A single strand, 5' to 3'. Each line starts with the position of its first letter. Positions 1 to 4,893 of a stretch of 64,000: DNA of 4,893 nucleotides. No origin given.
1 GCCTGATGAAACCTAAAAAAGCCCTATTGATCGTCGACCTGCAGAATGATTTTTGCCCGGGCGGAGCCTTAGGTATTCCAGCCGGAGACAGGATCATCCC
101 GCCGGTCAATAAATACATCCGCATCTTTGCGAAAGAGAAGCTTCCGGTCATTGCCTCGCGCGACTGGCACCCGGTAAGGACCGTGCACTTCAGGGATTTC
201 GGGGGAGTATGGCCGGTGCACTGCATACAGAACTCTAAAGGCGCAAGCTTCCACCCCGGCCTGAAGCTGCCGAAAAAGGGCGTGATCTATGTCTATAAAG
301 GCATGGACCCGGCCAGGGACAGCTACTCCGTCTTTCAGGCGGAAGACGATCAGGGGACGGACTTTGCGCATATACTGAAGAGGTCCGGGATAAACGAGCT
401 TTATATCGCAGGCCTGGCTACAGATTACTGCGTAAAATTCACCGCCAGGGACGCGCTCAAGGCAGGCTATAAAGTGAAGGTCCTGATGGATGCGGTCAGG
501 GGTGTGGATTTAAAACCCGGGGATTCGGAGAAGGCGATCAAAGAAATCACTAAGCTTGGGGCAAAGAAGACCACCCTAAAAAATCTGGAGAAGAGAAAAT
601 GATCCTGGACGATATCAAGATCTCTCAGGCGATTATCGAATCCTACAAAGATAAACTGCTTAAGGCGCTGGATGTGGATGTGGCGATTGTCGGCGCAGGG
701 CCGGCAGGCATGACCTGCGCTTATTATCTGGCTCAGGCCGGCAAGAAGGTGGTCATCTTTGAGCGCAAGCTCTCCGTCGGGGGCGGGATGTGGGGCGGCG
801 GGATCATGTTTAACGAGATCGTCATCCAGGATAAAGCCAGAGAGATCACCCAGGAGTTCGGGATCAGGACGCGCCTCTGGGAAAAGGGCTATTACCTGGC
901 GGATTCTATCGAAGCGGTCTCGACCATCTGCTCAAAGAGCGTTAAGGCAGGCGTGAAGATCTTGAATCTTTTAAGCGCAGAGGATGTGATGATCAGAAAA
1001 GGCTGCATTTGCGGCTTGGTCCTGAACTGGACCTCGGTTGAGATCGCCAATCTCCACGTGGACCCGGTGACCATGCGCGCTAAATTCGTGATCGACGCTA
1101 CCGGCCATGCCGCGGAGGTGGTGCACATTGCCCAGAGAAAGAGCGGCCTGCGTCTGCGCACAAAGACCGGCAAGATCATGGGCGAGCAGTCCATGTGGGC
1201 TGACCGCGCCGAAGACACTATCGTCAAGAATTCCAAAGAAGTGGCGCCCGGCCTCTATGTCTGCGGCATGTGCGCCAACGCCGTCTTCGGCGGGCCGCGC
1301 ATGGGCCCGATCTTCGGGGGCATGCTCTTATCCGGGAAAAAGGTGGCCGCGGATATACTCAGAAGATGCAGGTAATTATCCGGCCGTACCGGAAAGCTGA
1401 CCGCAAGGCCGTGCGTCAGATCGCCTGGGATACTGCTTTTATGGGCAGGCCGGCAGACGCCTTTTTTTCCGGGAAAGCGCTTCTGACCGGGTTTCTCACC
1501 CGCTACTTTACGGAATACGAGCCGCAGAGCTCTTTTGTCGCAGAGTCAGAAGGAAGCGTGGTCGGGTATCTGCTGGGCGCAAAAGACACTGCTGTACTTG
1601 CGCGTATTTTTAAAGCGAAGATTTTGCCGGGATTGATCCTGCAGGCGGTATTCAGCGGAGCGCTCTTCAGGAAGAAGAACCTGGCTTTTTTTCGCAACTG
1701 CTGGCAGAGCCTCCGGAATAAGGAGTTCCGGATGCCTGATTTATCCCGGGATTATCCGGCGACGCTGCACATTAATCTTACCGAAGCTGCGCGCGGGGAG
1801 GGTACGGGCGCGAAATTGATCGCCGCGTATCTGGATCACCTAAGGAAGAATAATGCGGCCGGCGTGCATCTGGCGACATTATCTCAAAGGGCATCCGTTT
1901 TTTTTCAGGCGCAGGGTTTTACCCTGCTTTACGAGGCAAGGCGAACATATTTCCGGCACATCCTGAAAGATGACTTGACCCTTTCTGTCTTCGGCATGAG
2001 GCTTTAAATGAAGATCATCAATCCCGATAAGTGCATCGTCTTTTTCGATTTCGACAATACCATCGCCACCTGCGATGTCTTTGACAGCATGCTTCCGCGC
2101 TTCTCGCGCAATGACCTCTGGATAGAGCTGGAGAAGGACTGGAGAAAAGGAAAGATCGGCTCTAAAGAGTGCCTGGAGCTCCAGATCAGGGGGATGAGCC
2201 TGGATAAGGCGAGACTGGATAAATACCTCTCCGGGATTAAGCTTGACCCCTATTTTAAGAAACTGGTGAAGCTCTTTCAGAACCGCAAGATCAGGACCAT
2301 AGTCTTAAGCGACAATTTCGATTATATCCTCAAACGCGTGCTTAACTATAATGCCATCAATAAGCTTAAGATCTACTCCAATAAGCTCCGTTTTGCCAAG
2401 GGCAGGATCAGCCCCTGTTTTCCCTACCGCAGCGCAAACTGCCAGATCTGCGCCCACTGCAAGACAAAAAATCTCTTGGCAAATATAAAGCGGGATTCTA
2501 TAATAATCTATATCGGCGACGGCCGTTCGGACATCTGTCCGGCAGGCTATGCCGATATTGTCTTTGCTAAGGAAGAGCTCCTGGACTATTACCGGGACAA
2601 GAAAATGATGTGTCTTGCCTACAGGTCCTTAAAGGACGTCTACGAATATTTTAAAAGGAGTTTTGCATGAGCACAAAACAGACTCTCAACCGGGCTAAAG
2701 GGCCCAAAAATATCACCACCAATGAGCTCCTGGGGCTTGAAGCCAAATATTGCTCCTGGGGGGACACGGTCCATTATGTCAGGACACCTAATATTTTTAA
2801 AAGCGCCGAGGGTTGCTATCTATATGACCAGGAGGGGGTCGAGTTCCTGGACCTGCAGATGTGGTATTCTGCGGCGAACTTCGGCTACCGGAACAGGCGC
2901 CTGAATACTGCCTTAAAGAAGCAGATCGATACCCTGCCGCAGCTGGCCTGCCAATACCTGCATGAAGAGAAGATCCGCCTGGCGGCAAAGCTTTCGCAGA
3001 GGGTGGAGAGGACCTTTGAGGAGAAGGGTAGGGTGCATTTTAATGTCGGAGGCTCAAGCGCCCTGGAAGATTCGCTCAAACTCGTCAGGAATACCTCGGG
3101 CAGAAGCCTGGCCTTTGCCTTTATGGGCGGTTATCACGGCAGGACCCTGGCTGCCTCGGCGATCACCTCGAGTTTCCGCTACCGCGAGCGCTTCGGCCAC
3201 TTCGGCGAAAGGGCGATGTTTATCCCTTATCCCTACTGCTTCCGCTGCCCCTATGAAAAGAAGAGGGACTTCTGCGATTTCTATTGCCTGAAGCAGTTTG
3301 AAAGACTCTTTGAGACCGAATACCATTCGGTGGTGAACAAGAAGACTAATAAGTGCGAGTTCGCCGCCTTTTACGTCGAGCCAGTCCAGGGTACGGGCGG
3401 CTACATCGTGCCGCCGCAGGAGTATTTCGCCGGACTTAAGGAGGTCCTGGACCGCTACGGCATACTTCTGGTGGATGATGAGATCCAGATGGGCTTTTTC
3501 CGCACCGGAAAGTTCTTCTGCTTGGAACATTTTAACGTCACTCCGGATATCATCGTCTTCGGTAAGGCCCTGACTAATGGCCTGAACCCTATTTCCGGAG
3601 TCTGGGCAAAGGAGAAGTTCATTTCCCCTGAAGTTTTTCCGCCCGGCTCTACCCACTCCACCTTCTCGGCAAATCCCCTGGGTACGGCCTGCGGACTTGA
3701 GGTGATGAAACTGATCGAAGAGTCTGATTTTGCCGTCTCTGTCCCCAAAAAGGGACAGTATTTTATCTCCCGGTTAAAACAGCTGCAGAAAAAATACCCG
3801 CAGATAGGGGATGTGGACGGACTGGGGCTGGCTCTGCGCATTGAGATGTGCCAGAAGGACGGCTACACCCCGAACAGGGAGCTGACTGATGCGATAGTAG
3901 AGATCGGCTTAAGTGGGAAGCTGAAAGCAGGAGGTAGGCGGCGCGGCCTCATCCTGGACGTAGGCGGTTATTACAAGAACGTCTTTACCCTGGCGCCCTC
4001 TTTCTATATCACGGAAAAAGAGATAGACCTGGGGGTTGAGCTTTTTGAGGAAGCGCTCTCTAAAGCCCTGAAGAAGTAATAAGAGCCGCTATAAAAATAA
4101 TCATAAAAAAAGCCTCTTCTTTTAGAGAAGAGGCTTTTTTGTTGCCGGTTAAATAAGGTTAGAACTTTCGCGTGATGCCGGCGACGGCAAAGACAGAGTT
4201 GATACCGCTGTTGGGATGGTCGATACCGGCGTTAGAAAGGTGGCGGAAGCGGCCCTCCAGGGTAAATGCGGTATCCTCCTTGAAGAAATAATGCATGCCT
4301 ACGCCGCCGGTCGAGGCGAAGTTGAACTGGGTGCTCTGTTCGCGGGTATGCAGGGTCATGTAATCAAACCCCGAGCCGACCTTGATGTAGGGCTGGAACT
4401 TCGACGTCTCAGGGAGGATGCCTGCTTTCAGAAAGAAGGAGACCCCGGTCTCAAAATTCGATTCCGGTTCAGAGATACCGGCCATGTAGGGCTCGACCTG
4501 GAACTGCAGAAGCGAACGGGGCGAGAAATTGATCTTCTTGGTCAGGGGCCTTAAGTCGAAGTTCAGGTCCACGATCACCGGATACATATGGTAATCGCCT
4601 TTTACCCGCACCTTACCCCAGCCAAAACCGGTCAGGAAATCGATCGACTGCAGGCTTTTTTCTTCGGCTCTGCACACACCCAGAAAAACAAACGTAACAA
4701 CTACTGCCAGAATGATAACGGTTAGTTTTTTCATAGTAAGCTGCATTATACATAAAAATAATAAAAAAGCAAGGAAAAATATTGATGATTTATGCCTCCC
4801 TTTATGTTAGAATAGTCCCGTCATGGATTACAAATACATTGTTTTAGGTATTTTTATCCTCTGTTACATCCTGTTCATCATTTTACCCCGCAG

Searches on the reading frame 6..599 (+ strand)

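Call 32: search_protein_families(library=pfam, proteins=[window:6-599:+], max_evalue=0.0001)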
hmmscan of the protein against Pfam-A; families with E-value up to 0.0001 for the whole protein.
window:6-599:+ (198 aa): 1 family
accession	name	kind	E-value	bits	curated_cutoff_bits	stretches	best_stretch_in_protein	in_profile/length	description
PF00857.26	Isochorismatase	-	8.8e-33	114.3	27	1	6-191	2-173/175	Isochorismatase domain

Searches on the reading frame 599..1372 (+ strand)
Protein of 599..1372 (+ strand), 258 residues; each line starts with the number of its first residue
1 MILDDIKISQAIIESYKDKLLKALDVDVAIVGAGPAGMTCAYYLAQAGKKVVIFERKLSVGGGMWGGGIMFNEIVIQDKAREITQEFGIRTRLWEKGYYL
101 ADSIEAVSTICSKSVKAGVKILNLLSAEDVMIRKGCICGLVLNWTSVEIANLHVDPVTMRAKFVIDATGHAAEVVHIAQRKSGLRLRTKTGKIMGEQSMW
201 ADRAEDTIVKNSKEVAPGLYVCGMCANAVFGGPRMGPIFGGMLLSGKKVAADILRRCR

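Call 32: search_protein_families(library=pfam, proteins=[window:599-1372:+], max_evalue=0.0001)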
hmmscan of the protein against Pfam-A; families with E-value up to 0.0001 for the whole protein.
window:599-1372:+ (258 aa): 11 families
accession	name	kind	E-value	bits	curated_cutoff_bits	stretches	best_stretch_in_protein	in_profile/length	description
PF01946.23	Thi4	-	1.6e-81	273.4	26.2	1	9-239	1-235/235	Thi4 family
PF12831.13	FAD_oxidored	-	7.8e-13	48.9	27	1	27-172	1-148/416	FAD dependent oxidoreductase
PF13450.12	NAD_binding_8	-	5.4e-10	39.9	21.9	1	30-62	1-33/68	NAD(P)-binding Rossmann-like domain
PF07992.20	Pyr_redox_2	-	1.7e-09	38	26.1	1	27-178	2-117/291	Pyridine nucleotide-disulphide oxidoreductase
PF01266.30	DAO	-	2.2e-09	37.8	27.9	1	27-63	1-37/353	FAD dependent oxidoreductase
PF00890.30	FAD_binding_2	-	5.7e-09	36.1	20.4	1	27-62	1-36/414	FAD binding domain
PF03486.20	HI0933_like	-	5e-07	29.9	50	1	27-62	2-37/244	HI0933-like protein Rossmann domain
PF01494.25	FAD_binding_3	-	5.3e-07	29.6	22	1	25-57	1-33/349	FAD binding domain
PF13738.12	Pyr_redox_3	-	6.9e-05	22.7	30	0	30-57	2-30/305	Pyridine nucleotide-disulphide oxidoreductase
PF01134.28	GIDA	-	7.7e-05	22.3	22.1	0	27-177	1-158/391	Glucose inhibited division protein A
PF00070.33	Pyr_redox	-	9.8e-05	23.2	22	0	28-57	2-31/82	Pyridine nucleotide-disulphide oxidoreductase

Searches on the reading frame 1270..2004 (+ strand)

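Call 32: search_protein_families(library=pfam, proteins=[window:1270-2004:+], max_evalue=0.0001)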
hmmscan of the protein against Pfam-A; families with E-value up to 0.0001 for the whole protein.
window:1270-2004:+ (245 aa): 2 families
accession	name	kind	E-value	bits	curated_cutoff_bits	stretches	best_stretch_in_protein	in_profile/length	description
PF13508.13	Acetyltransf_7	-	2.5e-05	25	27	0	170-218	36-83/84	Acetyltransferase (GNAT) domain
PF00583.31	Acetyltransf_1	-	2.5e-05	25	20.7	0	170-217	67-116/116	Acetyltransferase (GNAT) family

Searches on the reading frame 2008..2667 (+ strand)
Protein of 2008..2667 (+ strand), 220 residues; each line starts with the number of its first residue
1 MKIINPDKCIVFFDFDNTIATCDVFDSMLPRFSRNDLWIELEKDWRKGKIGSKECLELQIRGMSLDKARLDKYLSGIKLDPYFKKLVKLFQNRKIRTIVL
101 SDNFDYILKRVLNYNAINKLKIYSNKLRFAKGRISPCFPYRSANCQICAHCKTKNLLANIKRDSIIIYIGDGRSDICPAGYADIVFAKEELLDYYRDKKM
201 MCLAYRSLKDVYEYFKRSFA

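Call 32: search_protein_families(library=pfam, proteins=[window:2008-2667:+], max_evalue=0.0001)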
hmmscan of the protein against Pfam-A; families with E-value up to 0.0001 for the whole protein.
window:2008-2667:+ (220 aa): 2 families
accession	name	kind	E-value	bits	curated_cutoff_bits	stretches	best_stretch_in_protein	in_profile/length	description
PF06888.18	Put_Phosphatase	-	2.2e-13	50.6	27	1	10-180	2-186/234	Putative Phosphatase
PF12710.13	HAD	-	1.9e-08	35.4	27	1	11-176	1-185/189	haloacid dehalogenase-like hydrolase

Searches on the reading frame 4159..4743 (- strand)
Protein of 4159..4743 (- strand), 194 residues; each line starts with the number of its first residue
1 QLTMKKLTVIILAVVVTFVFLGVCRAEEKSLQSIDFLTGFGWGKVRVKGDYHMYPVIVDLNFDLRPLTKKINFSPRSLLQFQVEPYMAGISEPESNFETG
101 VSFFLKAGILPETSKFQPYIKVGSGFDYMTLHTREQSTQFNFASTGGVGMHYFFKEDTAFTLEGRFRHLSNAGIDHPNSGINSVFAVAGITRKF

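Call 32: search_protein_families(library=pfam, proteins=[window:4159-4743:-], max_evalue=0.0001)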
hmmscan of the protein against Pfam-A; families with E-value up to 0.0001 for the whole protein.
window:4159-4743:- (194 aa): 2 families
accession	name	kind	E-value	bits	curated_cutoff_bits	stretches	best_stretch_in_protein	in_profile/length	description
PF09411.16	PagL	-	3.3e-18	66.6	23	1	86-189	30-134/136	Lipid A 3-O-deacylase (PagL)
PF13505.12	OMP_b-brl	-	9.9e-05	23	28.7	0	108-170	92-156/175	Outer membrane protein beta-barrel domain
